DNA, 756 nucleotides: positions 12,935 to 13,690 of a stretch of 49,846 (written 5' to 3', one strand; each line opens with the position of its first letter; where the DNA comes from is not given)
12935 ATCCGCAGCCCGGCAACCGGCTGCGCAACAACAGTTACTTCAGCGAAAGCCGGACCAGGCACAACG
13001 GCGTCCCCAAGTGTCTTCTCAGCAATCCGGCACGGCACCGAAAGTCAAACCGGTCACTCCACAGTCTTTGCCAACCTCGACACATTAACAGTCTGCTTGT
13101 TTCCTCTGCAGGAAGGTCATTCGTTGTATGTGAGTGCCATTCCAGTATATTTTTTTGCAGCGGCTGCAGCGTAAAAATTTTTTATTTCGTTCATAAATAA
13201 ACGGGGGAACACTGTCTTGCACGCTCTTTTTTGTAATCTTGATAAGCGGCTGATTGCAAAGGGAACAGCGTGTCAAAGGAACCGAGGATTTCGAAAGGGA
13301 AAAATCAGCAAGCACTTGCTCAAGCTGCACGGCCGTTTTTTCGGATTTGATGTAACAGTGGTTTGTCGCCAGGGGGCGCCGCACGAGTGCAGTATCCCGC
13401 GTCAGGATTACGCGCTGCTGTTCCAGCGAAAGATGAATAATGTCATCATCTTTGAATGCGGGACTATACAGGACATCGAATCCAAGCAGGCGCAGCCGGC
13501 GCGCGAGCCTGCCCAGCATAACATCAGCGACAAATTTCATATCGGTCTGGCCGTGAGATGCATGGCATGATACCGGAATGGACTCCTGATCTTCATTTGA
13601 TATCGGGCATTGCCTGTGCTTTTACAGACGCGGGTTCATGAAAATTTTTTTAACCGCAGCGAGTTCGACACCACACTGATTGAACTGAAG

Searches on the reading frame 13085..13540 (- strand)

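Call 18: search_protein_families(library=pfam, proteins=[window:13085-13540:-])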
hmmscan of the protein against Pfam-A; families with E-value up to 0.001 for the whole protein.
window:13085-13540:- (151 aa): 1 family
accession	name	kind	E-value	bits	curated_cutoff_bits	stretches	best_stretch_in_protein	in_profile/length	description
PF01927.22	Mut7-C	-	1.4e-47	161.9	23.3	1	1-142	1-143/146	Mut7-C RNAse domain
